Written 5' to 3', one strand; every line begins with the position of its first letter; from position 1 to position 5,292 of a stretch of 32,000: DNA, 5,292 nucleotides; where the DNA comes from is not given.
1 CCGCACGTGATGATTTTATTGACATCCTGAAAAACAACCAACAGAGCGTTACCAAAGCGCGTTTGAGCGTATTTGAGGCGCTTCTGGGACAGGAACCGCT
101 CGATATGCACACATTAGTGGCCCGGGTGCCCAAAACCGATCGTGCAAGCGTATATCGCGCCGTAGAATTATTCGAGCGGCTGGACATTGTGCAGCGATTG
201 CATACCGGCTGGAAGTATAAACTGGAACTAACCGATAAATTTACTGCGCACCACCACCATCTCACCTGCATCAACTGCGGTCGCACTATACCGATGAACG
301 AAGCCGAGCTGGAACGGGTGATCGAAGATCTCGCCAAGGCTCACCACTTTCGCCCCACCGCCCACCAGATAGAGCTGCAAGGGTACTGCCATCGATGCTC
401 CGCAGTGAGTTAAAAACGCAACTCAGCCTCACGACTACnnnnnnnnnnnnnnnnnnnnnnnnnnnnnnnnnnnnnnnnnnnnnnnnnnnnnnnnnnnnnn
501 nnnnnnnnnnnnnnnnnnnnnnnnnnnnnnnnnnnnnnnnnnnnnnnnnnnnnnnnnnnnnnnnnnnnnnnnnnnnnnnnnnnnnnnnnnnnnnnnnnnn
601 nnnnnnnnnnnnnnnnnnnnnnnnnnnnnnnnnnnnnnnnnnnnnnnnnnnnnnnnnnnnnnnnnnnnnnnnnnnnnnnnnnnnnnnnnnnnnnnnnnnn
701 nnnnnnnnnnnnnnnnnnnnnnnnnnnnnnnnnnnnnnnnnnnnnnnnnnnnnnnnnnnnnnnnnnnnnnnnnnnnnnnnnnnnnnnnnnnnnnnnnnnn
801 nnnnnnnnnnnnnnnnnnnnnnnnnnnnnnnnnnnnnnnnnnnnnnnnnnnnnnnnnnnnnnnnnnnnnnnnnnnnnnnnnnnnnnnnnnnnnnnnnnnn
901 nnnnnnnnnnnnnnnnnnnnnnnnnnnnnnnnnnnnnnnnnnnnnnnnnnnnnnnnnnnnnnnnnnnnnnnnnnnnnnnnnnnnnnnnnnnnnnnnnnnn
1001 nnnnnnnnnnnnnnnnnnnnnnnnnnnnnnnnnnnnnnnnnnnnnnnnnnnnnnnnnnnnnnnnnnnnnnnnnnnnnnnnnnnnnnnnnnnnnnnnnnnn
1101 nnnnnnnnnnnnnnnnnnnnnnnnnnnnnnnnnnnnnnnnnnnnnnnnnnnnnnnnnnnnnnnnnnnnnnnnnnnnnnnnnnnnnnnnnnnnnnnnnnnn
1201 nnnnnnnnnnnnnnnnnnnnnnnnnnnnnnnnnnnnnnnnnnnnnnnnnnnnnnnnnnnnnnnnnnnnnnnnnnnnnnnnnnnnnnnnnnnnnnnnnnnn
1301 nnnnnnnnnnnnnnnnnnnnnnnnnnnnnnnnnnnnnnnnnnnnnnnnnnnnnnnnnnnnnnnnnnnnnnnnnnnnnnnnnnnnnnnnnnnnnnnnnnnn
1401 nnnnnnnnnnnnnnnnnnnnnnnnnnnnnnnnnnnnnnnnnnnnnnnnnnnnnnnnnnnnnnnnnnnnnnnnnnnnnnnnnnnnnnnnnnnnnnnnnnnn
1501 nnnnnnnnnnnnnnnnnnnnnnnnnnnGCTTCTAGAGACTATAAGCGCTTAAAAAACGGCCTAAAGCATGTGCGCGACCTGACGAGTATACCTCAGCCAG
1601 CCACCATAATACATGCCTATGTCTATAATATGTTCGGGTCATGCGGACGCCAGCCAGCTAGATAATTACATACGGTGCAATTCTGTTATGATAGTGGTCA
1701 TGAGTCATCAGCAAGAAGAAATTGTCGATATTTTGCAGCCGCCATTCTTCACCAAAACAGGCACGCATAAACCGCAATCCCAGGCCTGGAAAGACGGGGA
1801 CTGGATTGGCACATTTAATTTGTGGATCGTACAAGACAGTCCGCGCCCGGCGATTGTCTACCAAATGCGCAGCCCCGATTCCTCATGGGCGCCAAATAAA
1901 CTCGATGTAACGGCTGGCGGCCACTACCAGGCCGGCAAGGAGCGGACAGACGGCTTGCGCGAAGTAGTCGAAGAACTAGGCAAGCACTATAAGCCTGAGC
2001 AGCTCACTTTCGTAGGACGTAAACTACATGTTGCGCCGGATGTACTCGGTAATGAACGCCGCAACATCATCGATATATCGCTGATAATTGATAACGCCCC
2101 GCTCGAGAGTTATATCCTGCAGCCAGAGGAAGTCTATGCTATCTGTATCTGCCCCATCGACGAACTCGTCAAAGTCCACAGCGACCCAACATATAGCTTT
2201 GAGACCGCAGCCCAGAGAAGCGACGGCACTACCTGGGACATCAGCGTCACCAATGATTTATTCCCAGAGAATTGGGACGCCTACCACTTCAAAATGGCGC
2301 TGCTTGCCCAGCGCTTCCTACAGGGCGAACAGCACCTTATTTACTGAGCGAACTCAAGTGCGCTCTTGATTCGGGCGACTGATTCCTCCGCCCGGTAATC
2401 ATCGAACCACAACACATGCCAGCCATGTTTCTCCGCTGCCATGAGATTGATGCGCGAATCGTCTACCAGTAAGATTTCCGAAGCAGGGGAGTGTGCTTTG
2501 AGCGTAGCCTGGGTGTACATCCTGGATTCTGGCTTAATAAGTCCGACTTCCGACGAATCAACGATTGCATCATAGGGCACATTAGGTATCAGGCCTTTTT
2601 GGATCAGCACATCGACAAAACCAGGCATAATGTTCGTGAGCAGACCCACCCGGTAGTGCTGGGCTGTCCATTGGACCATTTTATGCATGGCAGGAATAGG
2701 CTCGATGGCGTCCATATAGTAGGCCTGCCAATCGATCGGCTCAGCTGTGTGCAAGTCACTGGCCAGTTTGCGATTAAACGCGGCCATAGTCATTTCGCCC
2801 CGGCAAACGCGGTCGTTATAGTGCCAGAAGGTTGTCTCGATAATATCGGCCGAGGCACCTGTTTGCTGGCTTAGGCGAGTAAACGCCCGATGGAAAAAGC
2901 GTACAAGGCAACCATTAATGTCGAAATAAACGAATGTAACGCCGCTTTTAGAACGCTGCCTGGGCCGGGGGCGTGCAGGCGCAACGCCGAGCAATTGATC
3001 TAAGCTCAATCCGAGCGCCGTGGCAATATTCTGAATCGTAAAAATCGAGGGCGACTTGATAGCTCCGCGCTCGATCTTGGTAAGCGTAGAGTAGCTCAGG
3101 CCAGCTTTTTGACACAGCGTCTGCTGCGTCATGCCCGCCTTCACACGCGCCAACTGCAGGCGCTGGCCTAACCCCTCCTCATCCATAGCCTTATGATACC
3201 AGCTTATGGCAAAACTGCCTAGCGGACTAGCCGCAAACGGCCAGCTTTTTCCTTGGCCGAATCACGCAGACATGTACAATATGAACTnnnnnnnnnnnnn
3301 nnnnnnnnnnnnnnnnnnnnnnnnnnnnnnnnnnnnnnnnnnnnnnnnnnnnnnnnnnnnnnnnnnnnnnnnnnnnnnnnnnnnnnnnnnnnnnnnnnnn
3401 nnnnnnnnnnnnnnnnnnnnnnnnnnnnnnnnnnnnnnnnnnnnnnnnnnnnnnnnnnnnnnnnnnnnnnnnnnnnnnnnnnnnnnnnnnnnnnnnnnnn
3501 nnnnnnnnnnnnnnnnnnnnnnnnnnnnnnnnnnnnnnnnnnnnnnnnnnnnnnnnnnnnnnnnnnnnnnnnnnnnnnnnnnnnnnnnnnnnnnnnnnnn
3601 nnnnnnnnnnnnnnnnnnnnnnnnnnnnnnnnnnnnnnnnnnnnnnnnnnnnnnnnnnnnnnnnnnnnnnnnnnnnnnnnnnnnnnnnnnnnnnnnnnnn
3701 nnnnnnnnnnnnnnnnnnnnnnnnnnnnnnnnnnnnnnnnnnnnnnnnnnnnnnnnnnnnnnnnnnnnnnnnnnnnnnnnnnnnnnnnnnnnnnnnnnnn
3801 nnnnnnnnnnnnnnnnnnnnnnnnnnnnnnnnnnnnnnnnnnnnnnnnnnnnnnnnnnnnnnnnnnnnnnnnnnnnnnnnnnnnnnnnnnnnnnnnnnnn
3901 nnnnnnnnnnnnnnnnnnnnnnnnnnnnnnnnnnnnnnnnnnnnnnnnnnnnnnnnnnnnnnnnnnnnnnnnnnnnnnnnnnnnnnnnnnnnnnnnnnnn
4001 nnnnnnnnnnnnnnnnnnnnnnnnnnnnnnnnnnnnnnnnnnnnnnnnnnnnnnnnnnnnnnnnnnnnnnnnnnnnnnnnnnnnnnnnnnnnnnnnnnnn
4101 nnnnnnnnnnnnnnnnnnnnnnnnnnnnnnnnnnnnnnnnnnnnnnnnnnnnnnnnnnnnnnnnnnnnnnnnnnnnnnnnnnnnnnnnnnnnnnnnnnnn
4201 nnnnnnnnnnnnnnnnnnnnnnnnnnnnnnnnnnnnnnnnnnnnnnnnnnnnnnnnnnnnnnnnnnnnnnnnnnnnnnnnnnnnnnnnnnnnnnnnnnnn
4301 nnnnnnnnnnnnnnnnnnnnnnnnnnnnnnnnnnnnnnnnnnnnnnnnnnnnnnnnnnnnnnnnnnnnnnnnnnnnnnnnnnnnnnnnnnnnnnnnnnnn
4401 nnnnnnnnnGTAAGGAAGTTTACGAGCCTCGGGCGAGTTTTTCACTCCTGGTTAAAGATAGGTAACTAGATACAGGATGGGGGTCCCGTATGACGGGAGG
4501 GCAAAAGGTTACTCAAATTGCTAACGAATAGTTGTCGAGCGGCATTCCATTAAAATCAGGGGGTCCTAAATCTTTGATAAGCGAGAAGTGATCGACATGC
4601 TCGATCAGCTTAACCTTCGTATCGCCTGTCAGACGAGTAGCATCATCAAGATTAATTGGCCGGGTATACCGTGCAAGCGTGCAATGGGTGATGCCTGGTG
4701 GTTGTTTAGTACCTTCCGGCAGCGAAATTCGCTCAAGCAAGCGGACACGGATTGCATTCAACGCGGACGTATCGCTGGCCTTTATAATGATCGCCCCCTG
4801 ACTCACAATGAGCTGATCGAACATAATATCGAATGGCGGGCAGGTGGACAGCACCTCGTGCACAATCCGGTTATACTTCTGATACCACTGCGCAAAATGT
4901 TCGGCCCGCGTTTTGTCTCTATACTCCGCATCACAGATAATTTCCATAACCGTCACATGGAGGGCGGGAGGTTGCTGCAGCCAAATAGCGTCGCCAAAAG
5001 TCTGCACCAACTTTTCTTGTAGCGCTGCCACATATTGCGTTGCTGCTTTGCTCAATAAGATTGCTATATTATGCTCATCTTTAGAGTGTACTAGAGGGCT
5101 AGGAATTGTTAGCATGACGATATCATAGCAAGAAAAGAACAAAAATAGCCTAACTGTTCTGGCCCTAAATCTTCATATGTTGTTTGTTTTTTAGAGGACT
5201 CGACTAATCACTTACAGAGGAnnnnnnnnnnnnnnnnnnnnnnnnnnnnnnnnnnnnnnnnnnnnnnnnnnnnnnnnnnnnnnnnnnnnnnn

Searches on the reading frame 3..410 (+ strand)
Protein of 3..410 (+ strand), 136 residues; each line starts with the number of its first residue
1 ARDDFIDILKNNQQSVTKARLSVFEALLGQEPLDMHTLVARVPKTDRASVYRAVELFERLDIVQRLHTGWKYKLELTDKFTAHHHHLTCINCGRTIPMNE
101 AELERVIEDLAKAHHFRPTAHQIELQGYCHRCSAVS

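Call 106: search_protein_families(library=pfam, max_evalue=1, proteins=[window:3-410:+])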
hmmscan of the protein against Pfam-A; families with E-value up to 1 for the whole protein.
window:3-410:+ (136 aa): 6 families
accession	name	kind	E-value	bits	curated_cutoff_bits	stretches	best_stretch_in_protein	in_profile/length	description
PF01475.25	FUR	-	2.5e-17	63.6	23.1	1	36-125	32-120/121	Ferric uptake regulator family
PF25212.1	HVO_A0114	-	0.02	15.1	27.6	1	13-69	17-72/84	HVO_A0114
PF01978.25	TrmB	-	0.04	14.2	25.6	1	22-68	12-57/68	Sugar-specific transcriptional regulator TrmB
PF25213.1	HVO_A0261_N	-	0.048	14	35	1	18-72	11-61/86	HVO_A0261 N-terminal domain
PF18177.6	La_HTH_kDCL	-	0.14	12.8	27.5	1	34-71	48-83/90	La HTH in kinetoplastid DICER domain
PF09889.16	DUF2116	-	0.16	12.4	26.8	1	84-100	3-17/59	Probable treble clef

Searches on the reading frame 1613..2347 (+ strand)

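Call 19: search_protein_families(library=pfam, max_evalue=0.001, proteins=[window:1613-2347:+])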
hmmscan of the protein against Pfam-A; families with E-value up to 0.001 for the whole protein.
window:1613-2347:+ (244 aa): 1 family
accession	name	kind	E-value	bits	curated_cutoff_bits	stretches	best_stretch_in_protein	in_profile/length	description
PF00293.34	NUDIX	-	6.3e-05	23.4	21.1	1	79-187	16-119/134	NUDIX domain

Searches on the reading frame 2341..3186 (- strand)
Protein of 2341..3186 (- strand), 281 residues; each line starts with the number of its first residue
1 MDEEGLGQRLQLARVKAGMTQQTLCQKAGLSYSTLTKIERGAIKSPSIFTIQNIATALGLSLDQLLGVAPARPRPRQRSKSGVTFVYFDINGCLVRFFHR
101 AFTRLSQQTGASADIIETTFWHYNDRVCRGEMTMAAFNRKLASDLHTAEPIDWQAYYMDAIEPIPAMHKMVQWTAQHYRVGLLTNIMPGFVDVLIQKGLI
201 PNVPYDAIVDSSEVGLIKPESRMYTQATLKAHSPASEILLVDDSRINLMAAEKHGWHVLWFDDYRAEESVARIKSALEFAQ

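Call 19: search_protein_families(library=pfam, max_evalue=0.001, proteins=[window:2341-3186:-])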
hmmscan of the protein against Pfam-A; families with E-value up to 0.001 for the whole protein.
window:2341-3186:- (281 aa): 6 families
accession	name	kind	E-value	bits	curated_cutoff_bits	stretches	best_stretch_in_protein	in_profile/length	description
PF01381.28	HTH_3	-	1.5e-13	51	23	1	11-65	2-55/55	Helix-turn-helix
PF13560.12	HTH_31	-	4.2e-11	43.4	27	1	6-64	2-60/64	Helix-turn-helix domain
PF13443.12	HTH_26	-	6.4e-09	36.4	22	1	16-68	8-60/63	Cro/C1-type HTH DNA-binding domain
PF13419.12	HAD_2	-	1e-06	29.4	23.8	1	153-260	69-177/178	Haloacid dehalogenase-like hydrolase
PF00702.32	Hydrolase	-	1.6e-06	29.1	26.4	1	87-255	5-191/191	haloacid dehalogenase-like hydrolase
PF12844.13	HTH_19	-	2.3e-05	24.7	30.2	1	7-66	1-59/64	Helix-turn-helix domain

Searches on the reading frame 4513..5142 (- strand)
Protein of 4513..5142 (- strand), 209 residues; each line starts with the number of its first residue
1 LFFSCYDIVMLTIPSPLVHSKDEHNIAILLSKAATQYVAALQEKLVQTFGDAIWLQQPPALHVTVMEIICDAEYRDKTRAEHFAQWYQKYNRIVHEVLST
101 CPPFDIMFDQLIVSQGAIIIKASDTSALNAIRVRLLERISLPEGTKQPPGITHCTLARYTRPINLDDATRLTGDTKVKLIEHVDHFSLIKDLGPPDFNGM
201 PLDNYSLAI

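Call 19: search_protein_families(library=pfam, max_evalue=0.001, proteins=[window:4513-5142:-])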
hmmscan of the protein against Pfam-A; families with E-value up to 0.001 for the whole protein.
window:4513-5142:- (209 aa): 1 family
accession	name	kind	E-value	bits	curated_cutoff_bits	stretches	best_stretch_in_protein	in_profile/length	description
PF13563.12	2_5_RNA_ligase2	-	1.9e-09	38.2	27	1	89-190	42-147/152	2'-5' RNA ligase superfamily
